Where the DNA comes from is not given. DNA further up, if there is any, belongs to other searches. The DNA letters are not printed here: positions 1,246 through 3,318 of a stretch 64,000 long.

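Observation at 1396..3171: IclR regulator fused in frame to an SMP-30/gluconolactonase beta-propeller domain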

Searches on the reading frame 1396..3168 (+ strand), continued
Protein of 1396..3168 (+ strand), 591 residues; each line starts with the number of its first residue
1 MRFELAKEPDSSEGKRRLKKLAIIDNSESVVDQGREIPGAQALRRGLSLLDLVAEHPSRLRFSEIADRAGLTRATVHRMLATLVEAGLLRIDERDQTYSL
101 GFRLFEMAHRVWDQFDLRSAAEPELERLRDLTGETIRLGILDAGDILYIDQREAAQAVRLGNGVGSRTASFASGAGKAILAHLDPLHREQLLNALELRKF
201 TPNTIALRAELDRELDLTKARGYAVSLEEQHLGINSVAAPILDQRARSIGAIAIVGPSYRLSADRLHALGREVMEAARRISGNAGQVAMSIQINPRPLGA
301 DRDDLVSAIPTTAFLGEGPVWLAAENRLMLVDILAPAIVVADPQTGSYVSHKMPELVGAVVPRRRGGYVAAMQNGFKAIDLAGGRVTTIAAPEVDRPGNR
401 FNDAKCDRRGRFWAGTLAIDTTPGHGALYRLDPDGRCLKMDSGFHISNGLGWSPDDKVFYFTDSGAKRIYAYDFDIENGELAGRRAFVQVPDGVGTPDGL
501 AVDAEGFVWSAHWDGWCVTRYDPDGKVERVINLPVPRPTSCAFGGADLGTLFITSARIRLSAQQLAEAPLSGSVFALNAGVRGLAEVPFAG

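Call 6: find_homologous_proteins(query=window:1396-3168:+, max_evalue=1e-10)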
Query window:1396-3168:+ (591 aa): 890 proteins with E <= 1e-10 among 8000 candidates; the best 120 are listed.
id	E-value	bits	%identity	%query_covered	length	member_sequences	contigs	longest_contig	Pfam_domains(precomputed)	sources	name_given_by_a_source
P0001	0.0e+0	1299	98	100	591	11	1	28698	PF01047.29,PF13412.13,PF01614.25,PF09339.17,PF12802.14,PF13545.13,PF08450.19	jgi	jgi:sugar lactone lactonase YvrE/DNA-binding IclR family transcriptional regulator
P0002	0.0e+0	1116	86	97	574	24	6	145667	PF01614.25,PF09339.17,PF12802.14,PF08450.19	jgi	jgi:sugar lactone lactonase YvrE/DNA-binding IclR family transcriptional regulator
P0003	0.0e+0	1112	84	97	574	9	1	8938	PF01614.25,PF09339.17,PF12802.14,PF25213.2,PF08450.19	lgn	-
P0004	0.0e+0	1019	78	97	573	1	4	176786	PF01047.29,PF13412.13,PF01614.25,PF09339.17,PF12802.14,PF08450.19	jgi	jgi:sugar lactone lactonase YvrE/DNA-binding IclR family transcriptional regulator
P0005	0.0e+0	1019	77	97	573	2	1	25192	PF01047.29,PF13412.13,PF01614.25,PF09339.17,PF08450.19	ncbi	-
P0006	0.0e+0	1018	78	97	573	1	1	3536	PF01047.29,PF13412.13,PF01614.25,PF09339.17,PF12802.14,PF08450.19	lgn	-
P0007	0.0e+0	1017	77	97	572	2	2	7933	PF01047.29,PF13412.13,PF01614.25,PF09339.17,PF12802.14,PF13545.13,PF08450.19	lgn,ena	-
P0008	0.0e+0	1016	77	97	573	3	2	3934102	PF01047.29,PF13412.13,PF01614.25,PF09339.17,PF12802.14,PF08450.19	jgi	jgi:sugar lactone lactonase YvrE/DNA-binding IclR family transcriptional regulator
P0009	0.0e+0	1016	76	97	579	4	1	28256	PF01614.25,PF09339.17,PF12802.14,PF25213.2,PF08450.19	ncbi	-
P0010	0.0e+0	1015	76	97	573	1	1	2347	PF01047.29,PF13412.13,PF01614.25,PF09339.17,PF12802.14,PF08450.19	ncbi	-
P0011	0.0e+0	1014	77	97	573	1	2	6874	PF01047.29,PF13412.13,PF01614.25,PF09339.17,PF12802.14,PF25213.2,PF08450.19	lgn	-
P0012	0.0e+0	1013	78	97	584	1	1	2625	PF13412.13,PF01614.25,PF09339.17,PF12802.14,PF08450.19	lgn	-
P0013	0.0e+0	1013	77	97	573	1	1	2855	PF01047.29,PF13412.13,PF01614.25,PF09339.17,PF12802.14,PF08450.19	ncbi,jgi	jgi:sugar lactone lactonase YvrE/DNA-binding IclR family transcriptional regulator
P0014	0.0e+0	1012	77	97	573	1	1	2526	PF01047.29,PF13412.13,PF01614.25,PF09339.17,PF12802.14,PF08450.19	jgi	jgi:sugar lactone lactonase YvrE/DNA-binding IclR family transcriptional regulator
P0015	0.0e+0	1011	76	97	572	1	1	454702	PF01047.29,PF13412.13,PF01614.25,PF09339.17,PF12802.14,PF08450.19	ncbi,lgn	-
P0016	0.0e+0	1010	77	97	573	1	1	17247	PF01047.29,PF13412.13,PF01614.25,PF09339.17,PF12802.14,PF08450.19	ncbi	-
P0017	0.0e+0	1010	76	97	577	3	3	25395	PF01047.29,PF13412.13,PF01614.25,PF09339.17,PF12802.14,PF08450.19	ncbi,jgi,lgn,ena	-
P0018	1.3e-297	1006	76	97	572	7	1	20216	PF13412.13,PF01614.25,PF09339.17,PF12802.14,PF08450.19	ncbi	-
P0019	1.6e-296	1003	76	97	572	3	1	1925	PF01047.29,PF13412.13,PF01614.25,PF09339.17,PF12802.14,PF08450.19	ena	-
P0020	6.4e-296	1001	76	97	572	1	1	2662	PF01614.25,PF09339.17,PF12802.14,PF08450.19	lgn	-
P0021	2.4e-295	999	76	97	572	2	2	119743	PF13412.13,PF01614.25,PF09339.17,PF12802.14,PF08450.19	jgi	jgi:sugar lactone lactonase YvrE/DNA-binding IclR family transcriptional regulator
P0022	2.6e-295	999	76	97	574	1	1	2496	PF13412.13,PF01614.25,PF09339.17,PF12802.14,PF25213.2,PF08450.19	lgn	-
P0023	1.9e-294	996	76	97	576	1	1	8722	PF13412.13,PF01614.25,PF09339.17,PF12802.14,PF08450.19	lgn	-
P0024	3.7e-294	995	75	97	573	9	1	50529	PF01047.29,PF13412.13,PF01614.25,PF09339.17,PF12802.14,PF25213.2,PF08450.19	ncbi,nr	ncbi:SMP-30/gluconolactonase/LRE family protein [Bosea caraganae]|nr:SMP-30/gluconolactonase/LRE fam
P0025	6.5e-294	994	75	97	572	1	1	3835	PF01047.29,PF13412.13,PF01614.25,PF09339.17,PF12802.14,PF25213.2,PF08450.19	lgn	-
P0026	2.3e-293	992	76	97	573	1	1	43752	PF01047.29,PF01614.25,PF09339.17,PF12802.14,PF08450.19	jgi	-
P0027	2.3e-293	992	76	97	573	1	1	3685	PF01047.29,PF13412.13,PF01614.25,PF09339.17,PF12802.14,PF08450.19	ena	-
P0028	6.6e-293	991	76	97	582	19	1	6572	PF01614.25,PF09339.17,PF08450.19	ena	-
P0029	1.2e-292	990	76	96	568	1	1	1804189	PF01047.29,PF01614.25,PF09339.17,PF12802.14,PF08450.19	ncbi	-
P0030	2.3e-292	989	76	97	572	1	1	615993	PF13412.13,PF01614.25,PF09339.17,PF12802.14,PF25213.2,PF08450.19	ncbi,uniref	ncbi:SMP-30/gluconolactonase/LRE family protein [Prosthecomicrobium sp. N25]|uniref:SMP-30/gluconola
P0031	4.0e-292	988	76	96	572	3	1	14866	PF01047.29,PF13412.13,PF01614.25,PF09339.17,PF12802.14,PF25213.2,PF08450.19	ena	-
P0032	2.7e-291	985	76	96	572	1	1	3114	PF01047.29,PF13412.13,PF01614.25,PF09339.17,PF12802.14,PF25213.2,PF08450.19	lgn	-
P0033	1.4e-290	983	75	97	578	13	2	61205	PF01614.25,PF09339.17,PF08100.19,PF08450.19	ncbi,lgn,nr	ncbi:MAG TPA: SMP-30/gluconolactonase/LRE family protein [Microvirga sp.]|nr:SMP-30/gluconolactonase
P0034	1.5e-290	983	78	94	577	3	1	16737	PF01047.29,PF13412.13,PF01614.25,PF09339.17,PF12802.14,PF08450.19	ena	-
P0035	1.8e-290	983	75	97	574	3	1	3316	PF01047.29,PF13412.13,PF01614.25,PF09339.17,PF12802.14,PF25213.2,PF08450.19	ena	-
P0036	3.0e-290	982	73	97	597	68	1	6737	PF01047.29,PF01614.25,PF09339.17,PF12802.14,PF08450.19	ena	-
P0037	3.0e-289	979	74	97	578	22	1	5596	PF01047.29,PF13412.13,PF01614.25,PF09339.17,PF12802.14,PF08450.19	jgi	jgi:sugar lactone lactonase YvrE/DNA-binding IclR family transcriptional regulator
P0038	3.2e-289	979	75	97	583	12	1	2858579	PF01047.29,PF13412.13,PF01614.25,PF09339.17,PF12802.14,PF25213.2,PF08450.19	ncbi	-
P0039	4.7e-289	978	76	96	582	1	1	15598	PF01614.25,PF09339.17,PF08450.19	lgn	-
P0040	1.5e-287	973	76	95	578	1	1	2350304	PF13412.13,PF01614.25,PF09339.17,PF12802.14,PF08450.19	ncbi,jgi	jgi:sugar lactone lactonase YvrE/DNA-binding IclR family transcriptional regulator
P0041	2.3e-286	969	73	96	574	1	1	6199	PF01047.29,PF13412.13,PF01614.25,PF09339.17,PF12802.14,PF08450.19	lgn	-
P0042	3.3e-286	969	74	95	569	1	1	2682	PF01614.25,PF09339.17,PF08450.19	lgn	-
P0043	1.6e-284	963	74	97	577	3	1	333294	PF01614.25,PF09339.17,PF08450.19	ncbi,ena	-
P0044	4.2e-283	958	75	96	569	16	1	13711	PF01614.25,PF09339.17,PF12802.14,PF08450.19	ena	-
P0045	8.1e-283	957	76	95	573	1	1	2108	PF01047.29,PF01614.25,PF09339.17,PF12802.14,PF25213.2,PF08450.19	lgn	-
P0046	2.1e-282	956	74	97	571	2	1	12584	PF01614.25,PF09339.17,PF08450.19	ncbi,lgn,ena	-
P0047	1.9e-279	946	73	97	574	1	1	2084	PF01614.25,PF09339.17,PF12802.14,PF08100.19,PF08450.19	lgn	-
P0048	2.5e-279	946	74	96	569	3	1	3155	PF01614.25,PF09339.17,PF08450.19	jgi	-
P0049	7.6e-279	944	74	97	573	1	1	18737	PF01047.29,PF13412.13,PF01614.25,PF09339.17,PF12802.14,PF25213.2,PF08450.19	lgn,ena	-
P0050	1.3e-278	944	72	95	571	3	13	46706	PF01614.25,PF09339.17,PF08450.19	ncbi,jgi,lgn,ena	-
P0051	2.5e-278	943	73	95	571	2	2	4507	PF01614.25,PF09339.17,PF08450.19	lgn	-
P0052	4.1e-278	942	72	97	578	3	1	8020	PF01614.25,PF09339.17,PF08100.19,PF08450.19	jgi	jgi:sugar lactone lactonase YvrE/DNA-binding IclR family transcriptional regulator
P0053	3.7e-277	939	73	97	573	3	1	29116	PF01047.29,PF13412.13,PF01614.25,PF09339.17,PF12802.14,PF25213.2,PF08450.19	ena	-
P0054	4.0e-277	939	73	95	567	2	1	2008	PF01047.29,PF13412.13,PF01614.25,PF09339.17,PF12802.14,PF08450.19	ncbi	-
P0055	1.4e-275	934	73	96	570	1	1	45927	PF01047.29,PF13412.13,PF01614.25,PF09339.17,PF12802.14,PF25213.2,PF08450.19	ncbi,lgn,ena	-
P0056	1.5e-275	934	73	96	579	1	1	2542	PF01614.25,PF09339.17,PF12802.14,PF08450.19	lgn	-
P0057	2.5e-274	929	72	97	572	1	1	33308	PF01047.29,PF13412.13,PF01614.25,PF09339.17,PF12802.14,PF08450.19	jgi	jgi:sugar lactone lactonase YvrE/DNA-binding IclR family transcriptional regulator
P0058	4.5e-272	922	71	97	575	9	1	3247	PF01614.25,PF09339.17,PF08100.19,PF25213.2,PF08450.19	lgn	-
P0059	4.6e-272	922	71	95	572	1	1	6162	PF01614.25,PF09339.17,PF12802.14,PF08450.19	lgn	-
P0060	9.2e-272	921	73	95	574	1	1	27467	PF01614.25,PF09339.17,PF08450.19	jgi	jgi:sugar lactone lactonase YvrE/DNA-binding IclR family transcriptional regulator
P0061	7.2e-271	918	71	95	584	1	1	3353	PF01047.29,PF01614.25,PF09339.17,PF12802.14,PF08450.19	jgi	jgi:sugar lactone lactonase YvrE/DNA-binding IclR family transcriptional regulator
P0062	1.7e-270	917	70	97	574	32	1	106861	PF01614.25,PF09339.17,PF12802.14,PF08100.19,PF08450.19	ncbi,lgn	-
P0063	3.1e-270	916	72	95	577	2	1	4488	PF13412.13,PF01022.27,PF01614.25,PF09339.17,PF12802.14,PF08100.19,PF08450.19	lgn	-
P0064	7.4e-270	915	70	97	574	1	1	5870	PF01614.25,PF09339.17,PF12802.14,PF08450.19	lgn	-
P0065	3.8e-265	899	70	97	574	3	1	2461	PF01614.25,PF09339.17,PF12802.14,PF08450.19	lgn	-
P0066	1.5e-263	894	70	95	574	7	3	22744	PF01614.25,PF09339.17,PF08450.19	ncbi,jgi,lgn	jgi:sugar lactone lactonase YvrE/DNA-binding IclR family transcriptional regulator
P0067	4.0e-262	889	68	97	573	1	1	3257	PF01047.29,PF01614.25,PF09339.17,PF12802.14,PF08450.19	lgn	-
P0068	1.3e-261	887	71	94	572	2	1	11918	PF13412.13,PF01614.25,PF09339.17,PF12802.14,PF13545.13,PF08100.19,PF25213.2,PF08450.19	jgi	jgi:sugar lactone lactonase YvrE/DNA-binding IclR family transcriptional regulator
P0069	7.2e-261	885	70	94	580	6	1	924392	PF01614.25,PF09339.17,PF08450.19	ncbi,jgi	jgi:sugar lactone lactonase YvrE/DNA-binding IclR family transcriptional regulator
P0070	1.1e-260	884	68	97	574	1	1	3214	PF01614.25,PF09339.17,PF12802.14,PF08100.19,PF08450.19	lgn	-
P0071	4.9e-260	882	69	95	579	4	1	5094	PF01614.25,PF09339.17,PF08450.19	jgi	jgi:sugar lactone lactonase YvrE/DNA-binding IclR family transcriptional regulator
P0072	1.2e-258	878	68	97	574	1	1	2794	PF01614.25,PF09339.17,PF12802.14,PF08450.19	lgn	-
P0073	3.3e-254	863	68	94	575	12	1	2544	PF01614.25,PF09339.17,PF08100.19,PF08450.19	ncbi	-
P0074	4.9e-252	856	69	95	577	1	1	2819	PF01614.25,PF09339.17,PF08450.19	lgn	-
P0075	1.0e-251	855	68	95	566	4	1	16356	PF01614.25,PF09339.17,PF12802.14,PF08450.19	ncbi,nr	ncbi:MAG TPA: SMP-30/gluconolactonase/LRE family protein [Beijerinckiaceae bacterium]|nr:SMP-30/gluc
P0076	1.2e-251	855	66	94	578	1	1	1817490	PF01614.25,PF09339.17,PF08450.19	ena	-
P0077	1.2e-251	855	70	92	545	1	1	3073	PF01614.25,PF09339.17,PF08450.19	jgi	jgi:sugar lactone lactonase YvrE/DNA-binding IclR family transcriptional regulator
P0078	7.9e-251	852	67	97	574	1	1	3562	PF01614.25,PF09339.17,PF12802.14,PF08450.19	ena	-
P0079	9.5e-249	845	67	94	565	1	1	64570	PF01614.25,PF09339.17,PF08450.19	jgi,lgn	jgi:sugar lactone lactonase YvrE/DNA-binding IclR family transcriptional regulator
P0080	7.2e-248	842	67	94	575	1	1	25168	PF01614.25,PF09339.17,PF08450.19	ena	-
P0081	2.3e-246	837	67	96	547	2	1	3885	PF01614.25,PF09339.17,PF12802.14,PF08450.19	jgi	-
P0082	2.3e-245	834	64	97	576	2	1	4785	PF01614.25,PF09339.17,PF08450.19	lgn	-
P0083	2.6e-244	830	65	94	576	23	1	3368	PF01614.25,PF09339.17,PF08450.19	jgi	-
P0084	6.4e-244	829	65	96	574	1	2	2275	PF01614.25,PF09339.17,PF08450.19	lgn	-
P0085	6.4e-244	829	65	94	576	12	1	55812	PF01614.25,PF09339.17,PF08450.19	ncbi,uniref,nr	ncbi:SMP-30/gluconolactonase/LRE family protein [Microvirga yunnanensis]|uniref:SMP-30/gluconolacton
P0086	6.9e-244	829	65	94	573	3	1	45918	PF01614.25,PF09339.17,PF08450.19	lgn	-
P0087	9.8e-244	828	67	94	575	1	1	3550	PF01614.25,PF09339.17,PF08450.19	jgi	-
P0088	2.1e-243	827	66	94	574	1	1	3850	PF01614.25,PF09339.17,PF08450.19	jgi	jgi:sugar lactone lactonase YvrE/DNA-binding IclR family transcriptional regulator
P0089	3.7e-243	827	63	95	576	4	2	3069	PF01614.25,PF09339.17,PF12802.14,PF08450.19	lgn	-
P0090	4.1e-243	826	65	94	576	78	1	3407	PF01614.25,PF09339.17,PF08450.19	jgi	jgi:sugar lactone lactonase YvrE/DNA-binding IclR family transcriptional regulator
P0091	1.0e-242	825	63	96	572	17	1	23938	PF01614.25,PF09339.17,PF08450.19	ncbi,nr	ncbi:MAG TPA: SMP-30/gluconolactonase/LRE family protein [Devosia sp.]|nr:SMP-30/gluconolactonase/LR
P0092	1.4e-242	825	64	98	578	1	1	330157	PF01614.25,PF09339.17,PF12802.14,PF25213.2,PF08450.19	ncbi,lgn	ncbi:MAG TPA: SMP-30/gluconolactonase/LRE family protein [Devosiaceae bacterium]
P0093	1.4e-242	825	64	98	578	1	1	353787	PF01614.25,PF09339.17,PF12802.14,PF25213.2,PF08450.19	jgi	jgi:sugar lactone lactonase YvrE/DNA-binding IclR family transcriptional regulator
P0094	1.8e-242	824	63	97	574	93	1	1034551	PF01614.25,PF09339.17,PF08450.19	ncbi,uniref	ncbi:SMP-30/gluconolactonase/LRE family protein [Neorhizobium sp. IRAMC:178]|uniref:SMP-30/gluconola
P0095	2.5e-242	824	63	96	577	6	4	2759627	PF01614.25,PF09339.17,PF08450.19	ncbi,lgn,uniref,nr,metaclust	ncbi:SMP-30/gluconolactonase/LRE family protein [Rhizobium sullae]|uniref:IclR family transcriptiona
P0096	3.2e-242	823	63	97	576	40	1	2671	PF01614.25,PF09339.17,PF08450.19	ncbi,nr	ncbi:MAG TPA: SMP-30/gluconolactonase/LRE family protein [Devosia sp.]|nr:SMP-30/gluconolactonase/LR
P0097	3.4e-242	823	66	91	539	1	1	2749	PF01614.25,PF09339.17,PF08450.19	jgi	jgi:sugar lactone lactonase YvrE/DNA-binding IclR family transcriptional regulator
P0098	6.3e-242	822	65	94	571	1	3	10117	PF01614.25,PF09339.17,PF08450.19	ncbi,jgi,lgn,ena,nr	ncbi:MAG TPA: SMP-30/gluconolactonase/LRE family protein [Devosia sp.]|nr:SMP-30/gluconolactonase/LR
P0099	1.8e-240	818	66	94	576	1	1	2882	PF01614.25,PF09339.17,PF12802.14,PF25213.2,PF08450.19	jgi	jgi:sugar lactone lactonase YvrE/DNA-binding IclR family transcriptional regulator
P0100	5.3e-240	816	65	94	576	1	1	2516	PF01614.25,PF09339.17,PF12802.14,PF25213.2,PF08450.19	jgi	jgi:sugar lactone lactonase YvrE/DNA-binding IclR family transcriptional regulator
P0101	7.5e-240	816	62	96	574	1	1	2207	PF01614.25,PF09339.17,PF08450.19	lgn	-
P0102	9.2e-240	815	62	97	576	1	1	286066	PF01614.25,PF09339.17,PF08450.19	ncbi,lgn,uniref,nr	ncbi:SMP-30/gluconolactonase/LRE family protein [Devosia submarina]|uniref:SMP-30/gluconolactonase/L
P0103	1.2e-239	815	64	95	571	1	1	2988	PF01614.25,PF09339.17,PF08450.19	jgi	jgi:sugar lactone lactonase YvrE/DNA-binding IclR family transcriptional regulator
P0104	1.3e-239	815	63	94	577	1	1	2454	PF01614.25,PF09339.17,PF08450.19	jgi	jgi:sugar lactone lactonase YvrE/DNA-binding IclR family transcriptional regulator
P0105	1.6e-239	814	64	97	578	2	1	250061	PF01614.25,PF09339.17,PF08450.19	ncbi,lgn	ncbi:MAG: SMP-30/gluconolactonase/LRE family protein [Inquilinaceae bacterium]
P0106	5.9e-239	813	62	97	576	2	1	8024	PF01614.25,PF09339.17,PF08450.19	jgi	jgi:sugar lactone lactonase YvrE/DNA-binding IclR family transcriptional regulator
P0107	6.2e-239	813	63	95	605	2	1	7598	PF01614.25,PF09339.17,PF08450.19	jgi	-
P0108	1.1e-238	812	64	95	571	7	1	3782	PF01614.25,PF09339.17,PF08450.19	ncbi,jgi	jgi:sugar lactone lactonase YvrE/DNA-binding IclR family transcriptional regulator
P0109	2.5e-238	811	64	94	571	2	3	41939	PF01614.25,PF09339.17,PF25213.2,PF08450.19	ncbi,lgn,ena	-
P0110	4.0e-238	810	62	97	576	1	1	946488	PF01614.25,PF09339.17,PF08450.19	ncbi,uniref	ncbi:sugar lactone lactonase YvrE/DNA-binding IclR family transcriptional regulator [Devosia sp. UYZ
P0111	5.6e-238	809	63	94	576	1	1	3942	PF01614.25,PF09339.17,PF08450.19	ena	-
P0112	6.6e-238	809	65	94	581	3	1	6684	PF01614.25,PF09339.17,PF12802.14,PF25213.2,PF08450.19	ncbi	ncbi:MAG: SMP-30/gluconolactonase/LRE family protein [Devosia sp.]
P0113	8.9e-238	809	63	94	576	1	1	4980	PF01614.25,PF09339.17,PF08450.19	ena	-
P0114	1.6e-237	808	63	96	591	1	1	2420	PF01614.25,PF09339.17,PF08450.19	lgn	-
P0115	2.0e-237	808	63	94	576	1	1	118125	PF01614.25,PF09339.17,PF08450.19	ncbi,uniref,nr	ncbi:MAG: hypothetical protein JWP26_55 [Devosia sp.]|uniref:SMP-30/gluconolactonase/LRE family prot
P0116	2.4e-237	807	65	94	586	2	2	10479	PF01022.27,PF01614.25,PF09339.17,PF12802.14,PF25213.2,PF08450.19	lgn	-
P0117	2.4e-237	807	63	94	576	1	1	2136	PF01614.25,PF09339.17,PF08450.19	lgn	-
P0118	3.0e-237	807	63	94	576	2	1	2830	PF01614.25,PF09339.17,PF08450.19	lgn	-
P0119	3.1e-237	807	65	94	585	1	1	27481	PF01614.25,PF09339.17,PF08450.19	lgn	-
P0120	1.2e-236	805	66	95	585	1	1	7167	PF01614.25,PF09339.17,PF08450.19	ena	-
